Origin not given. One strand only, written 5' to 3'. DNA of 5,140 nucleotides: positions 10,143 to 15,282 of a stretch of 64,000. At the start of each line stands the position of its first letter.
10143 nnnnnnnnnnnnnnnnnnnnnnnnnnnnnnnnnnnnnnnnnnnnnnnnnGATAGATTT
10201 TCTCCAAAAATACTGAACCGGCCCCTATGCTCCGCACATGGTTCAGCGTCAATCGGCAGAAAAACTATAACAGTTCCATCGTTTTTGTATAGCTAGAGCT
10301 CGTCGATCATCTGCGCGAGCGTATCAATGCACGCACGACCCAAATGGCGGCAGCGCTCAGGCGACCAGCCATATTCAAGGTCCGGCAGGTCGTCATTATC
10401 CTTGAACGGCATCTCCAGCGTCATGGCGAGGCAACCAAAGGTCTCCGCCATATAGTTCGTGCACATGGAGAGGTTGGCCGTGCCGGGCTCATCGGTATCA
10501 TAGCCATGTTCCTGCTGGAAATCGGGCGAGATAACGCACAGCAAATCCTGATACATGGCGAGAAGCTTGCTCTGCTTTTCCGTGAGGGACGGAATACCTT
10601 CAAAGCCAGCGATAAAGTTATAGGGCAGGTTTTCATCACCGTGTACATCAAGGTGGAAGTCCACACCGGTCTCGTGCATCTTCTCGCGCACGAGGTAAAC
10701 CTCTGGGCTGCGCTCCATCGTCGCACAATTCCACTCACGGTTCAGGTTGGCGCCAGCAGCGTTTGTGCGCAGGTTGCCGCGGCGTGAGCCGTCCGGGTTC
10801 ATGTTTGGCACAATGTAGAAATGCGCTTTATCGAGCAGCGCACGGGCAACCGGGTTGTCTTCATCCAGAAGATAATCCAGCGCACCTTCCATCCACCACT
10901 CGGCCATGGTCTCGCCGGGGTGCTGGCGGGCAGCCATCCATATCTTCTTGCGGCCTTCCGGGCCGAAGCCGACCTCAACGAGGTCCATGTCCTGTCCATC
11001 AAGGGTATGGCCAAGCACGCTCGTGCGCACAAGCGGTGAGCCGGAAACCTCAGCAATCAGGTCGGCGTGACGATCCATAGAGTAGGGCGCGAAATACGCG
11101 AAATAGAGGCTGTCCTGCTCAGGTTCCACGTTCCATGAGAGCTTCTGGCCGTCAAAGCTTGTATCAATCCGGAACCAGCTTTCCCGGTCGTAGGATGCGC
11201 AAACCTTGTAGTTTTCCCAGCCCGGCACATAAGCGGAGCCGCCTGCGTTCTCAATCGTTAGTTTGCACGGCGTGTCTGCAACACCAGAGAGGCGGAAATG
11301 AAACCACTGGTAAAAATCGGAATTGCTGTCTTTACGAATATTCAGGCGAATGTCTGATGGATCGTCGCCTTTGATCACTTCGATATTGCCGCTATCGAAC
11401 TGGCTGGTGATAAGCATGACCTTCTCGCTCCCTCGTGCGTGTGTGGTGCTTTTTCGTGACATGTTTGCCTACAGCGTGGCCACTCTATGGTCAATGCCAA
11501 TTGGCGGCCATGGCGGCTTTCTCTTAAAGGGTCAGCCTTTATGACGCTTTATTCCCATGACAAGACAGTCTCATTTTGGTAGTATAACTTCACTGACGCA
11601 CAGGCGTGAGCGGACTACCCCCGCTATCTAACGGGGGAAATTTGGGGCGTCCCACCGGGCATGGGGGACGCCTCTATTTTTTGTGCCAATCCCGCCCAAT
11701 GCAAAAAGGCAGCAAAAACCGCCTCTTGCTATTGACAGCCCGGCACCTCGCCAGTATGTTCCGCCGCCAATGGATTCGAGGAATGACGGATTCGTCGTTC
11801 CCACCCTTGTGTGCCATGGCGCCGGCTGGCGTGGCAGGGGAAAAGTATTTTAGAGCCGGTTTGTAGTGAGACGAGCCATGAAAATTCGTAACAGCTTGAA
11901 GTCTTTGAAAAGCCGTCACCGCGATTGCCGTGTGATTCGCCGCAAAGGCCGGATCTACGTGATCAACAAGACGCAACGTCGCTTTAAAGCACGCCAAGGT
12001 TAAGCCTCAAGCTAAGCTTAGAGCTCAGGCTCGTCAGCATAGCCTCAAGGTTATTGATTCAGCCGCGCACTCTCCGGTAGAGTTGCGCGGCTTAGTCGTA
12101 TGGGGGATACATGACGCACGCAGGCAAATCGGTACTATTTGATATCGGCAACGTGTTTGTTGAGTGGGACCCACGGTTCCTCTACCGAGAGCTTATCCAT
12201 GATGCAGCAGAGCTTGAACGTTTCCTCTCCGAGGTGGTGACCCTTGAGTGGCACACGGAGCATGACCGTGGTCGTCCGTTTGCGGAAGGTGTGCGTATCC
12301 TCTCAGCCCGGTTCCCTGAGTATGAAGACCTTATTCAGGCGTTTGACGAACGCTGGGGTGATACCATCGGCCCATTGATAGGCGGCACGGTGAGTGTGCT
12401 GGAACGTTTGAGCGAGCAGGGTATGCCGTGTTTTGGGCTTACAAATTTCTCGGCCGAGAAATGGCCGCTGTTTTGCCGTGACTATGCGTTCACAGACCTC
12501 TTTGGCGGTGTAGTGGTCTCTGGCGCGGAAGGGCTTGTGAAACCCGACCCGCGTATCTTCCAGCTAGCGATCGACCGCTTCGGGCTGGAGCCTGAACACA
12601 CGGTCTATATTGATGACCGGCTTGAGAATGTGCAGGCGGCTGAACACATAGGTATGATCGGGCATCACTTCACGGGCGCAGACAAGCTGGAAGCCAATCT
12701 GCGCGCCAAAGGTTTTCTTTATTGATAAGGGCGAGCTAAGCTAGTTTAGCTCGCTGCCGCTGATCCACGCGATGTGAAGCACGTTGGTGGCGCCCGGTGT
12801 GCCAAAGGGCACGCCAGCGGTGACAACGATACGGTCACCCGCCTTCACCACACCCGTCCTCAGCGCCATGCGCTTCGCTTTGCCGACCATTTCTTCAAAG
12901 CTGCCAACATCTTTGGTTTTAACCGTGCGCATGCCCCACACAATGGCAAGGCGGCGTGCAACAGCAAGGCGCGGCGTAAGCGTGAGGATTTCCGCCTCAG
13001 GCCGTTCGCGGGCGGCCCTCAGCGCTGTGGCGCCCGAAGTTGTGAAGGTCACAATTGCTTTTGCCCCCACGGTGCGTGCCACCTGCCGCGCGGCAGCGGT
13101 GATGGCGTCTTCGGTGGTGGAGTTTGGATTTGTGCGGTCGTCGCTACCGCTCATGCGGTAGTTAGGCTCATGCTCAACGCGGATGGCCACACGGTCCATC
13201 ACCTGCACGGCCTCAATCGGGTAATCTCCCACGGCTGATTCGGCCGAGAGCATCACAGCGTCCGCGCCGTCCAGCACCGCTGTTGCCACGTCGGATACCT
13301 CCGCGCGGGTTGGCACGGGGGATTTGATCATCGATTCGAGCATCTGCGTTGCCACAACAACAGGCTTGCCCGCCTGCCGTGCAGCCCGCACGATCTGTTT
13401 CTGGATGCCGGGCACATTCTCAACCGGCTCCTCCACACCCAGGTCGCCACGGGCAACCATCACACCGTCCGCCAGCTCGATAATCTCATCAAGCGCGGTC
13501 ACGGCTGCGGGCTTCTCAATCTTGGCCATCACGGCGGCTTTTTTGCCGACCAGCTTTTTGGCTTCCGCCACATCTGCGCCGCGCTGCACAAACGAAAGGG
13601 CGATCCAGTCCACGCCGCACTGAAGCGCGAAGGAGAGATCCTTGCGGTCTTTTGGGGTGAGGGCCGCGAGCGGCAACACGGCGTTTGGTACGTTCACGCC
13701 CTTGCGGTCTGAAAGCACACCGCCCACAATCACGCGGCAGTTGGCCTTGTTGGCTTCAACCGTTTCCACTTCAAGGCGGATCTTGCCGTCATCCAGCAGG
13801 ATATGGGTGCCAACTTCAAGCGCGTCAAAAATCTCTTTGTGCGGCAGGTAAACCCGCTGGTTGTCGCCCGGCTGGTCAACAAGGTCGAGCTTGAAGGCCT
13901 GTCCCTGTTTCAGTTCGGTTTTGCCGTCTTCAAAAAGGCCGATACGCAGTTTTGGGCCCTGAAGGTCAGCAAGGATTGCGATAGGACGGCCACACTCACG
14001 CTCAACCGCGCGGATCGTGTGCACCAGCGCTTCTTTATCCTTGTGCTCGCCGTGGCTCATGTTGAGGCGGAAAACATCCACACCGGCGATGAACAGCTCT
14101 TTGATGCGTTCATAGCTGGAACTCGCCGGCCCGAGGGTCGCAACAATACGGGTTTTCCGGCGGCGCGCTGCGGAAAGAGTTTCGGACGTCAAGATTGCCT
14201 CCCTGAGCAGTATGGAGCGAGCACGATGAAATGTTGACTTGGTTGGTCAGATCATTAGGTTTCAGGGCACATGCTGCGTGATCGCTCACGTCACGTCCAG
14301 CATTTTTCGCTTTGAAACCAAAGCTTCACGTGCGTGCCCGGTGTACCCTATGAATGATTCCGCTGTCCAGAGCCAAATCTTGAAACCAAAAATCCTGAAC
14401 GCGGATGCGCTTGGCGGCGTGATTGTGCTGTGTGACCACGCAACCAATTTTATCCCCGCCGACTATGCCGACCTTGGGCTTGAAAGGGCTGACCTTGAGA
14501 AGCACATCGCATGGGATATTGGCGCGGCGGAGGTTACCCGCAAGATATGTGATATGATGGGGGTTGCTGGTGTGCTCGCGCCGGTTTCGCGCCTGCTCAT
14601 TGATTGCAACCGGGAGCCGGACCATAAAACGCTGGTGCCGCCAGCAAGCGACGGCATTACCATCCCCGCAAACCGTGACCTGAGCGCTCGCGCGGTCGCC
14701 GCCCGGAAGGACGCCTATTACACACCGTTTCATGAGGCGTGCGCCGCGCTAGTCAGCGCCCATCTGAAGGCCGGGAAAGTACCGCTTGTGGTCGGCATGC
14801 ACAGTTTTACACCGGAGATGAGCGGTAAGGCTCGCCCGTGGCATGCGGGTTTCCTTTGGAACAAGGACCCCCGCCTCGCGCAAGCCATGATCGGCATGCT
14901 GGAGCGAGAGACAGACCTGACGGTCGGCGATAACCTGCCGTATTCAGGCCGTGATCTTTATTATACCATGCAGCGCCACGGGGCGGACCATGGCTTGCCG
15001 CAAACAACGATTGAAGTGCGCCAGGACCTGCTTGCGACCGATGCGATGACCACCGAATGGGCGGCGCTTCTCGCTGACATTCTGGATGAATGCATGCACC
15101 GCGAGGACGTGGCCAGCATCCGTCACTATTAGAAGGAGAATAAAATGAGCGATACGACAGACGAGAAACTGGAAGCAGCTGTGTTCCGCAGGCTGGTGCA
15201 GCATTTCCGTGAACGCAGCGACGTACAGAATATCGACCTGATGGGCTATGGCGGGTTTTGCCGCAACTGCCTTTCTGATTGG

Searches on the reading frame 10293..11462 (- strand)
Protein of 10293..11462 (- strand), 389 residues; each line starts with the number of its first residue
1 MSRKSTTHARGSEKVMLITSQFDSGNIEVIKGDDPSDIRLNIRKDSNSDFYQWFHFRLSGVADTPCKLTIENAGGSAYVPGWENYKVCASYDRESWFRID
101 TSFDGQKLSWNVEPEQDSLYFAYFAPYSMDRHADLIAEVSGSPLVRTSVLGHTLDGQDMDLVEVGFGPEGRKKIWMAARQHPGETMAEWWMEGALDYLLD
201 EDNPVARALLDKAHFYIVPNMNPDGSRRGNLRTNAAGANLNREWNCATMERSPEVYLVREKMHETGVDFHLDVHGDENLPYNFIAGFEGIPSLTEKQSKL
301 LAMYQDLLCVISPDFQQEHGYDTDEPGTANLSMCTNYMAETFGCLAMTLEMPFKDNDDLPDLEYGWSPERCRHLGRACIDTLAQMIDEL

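Call 17: search_protein_families(library=pfam, proteins=[window:10293-11462:-], max_evalue=0.00001)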
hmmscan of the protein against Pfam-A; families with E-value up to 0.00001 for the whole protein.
window:10293-11462:- (389 aa): 2 families
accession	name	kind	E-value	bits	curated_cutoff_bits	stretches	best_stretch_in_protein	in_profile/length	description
PF18027.6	Pepdidase_M14_N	-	6.9e-42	142.4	23.2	1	18-124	1-107/107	Cytosolic carboxypeptidase N-terminal domain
PF00246.29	Peptidase_M14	-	5.1e-18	66.1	21.6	1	143-247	14-136/286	Zinc carboxypeptidase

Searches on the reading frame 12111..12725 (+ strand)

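Call 17: search_protein_families(library=pfam, proteins=[window:12111-12725:+], max_evalue=0.00001)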
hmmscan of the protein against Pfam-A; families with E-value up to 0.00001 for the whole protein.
window:12111-12725:+ (204 aa): 2 families
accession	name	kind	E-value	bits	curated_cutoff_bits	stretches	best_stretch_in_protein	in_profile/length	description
PF00702.32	Hydrolase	-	5.3e-15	56.8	26.4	1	7-181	3-191/191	haloacid dehalogenase-like hydrolase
PF13419.12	HAD_2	-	7.2e-12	46.2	23.8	1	72-182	63-173/178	Haloacid dehalogenase-like hydrolase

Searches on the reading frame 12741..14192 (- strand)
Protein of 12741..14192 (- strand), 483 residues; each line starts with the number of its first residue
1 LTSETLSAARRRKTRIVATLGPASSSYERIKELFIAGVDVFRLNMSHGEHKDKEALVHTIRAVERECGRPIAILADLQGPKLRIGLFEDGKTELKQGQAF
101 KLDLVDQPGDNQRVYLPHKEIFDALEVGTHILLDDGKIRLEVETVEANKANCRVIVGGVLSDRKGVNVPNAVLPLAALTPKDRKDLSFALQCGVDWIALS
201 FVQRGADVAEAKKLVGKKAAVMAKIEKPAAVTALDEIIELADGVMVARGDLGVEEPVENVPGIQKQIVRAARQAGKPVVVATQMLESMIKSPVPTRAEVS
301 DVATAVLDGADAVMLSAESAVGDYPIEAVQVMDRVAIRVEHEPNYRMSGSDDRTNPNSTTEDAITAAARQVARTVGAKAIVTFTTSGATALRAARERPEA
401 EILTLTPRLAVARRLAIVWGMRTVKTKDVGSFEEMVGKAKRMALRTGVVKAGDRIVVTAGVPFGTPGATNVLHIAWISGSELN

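Call 17: search_protein_families(library=pfam, proteins=[window:12741-14192:-], max_evalue=0.00001)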
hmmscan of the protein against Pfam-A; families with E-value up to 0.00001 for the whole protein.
window:12741-14192:- (483 aa): 2 families
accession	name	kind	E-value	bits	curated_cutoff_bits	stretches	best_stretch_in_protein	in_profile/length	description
PF00224.27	PK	-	1e-112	376.9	30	1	12-329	2-328/328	Pyruvate kinase, barrel domain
PF02887.21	PK_C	-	4.6e-34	117.4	28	1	362-474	1-113/114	Pyruvate kinase, alpha/beta domain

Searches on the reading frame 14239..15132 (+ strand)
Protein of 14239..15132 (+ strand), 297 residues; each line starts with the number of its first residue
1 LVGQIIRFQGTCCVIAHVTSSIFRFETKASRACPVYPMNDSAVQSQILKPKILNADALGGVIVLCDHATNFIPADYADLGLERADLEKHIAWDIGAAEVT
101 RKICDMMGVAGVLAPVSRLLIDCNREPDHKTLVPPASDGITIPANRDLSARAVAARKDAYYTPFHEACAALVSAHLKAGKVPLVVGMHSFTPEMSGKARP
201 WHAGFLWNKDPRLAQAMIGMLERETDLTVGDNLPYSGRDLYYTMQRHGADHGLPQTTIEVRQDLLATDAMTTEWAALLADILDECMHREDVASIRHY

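Call 77: search_protein_families(library=pfam, proteins=[window:14239-15132:+], max_evalue=0.001)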
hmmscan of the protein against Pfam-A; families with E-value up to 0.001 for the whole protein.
window:14239-15132:+ (297 aa): 1 family
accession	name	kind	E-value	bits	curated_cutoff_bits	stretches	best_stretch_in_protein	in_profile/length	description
PF05013.17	FGase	-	1.2e-45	156.8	28.9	1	61-265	3-218/219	N-formylglutamate amidohydrolase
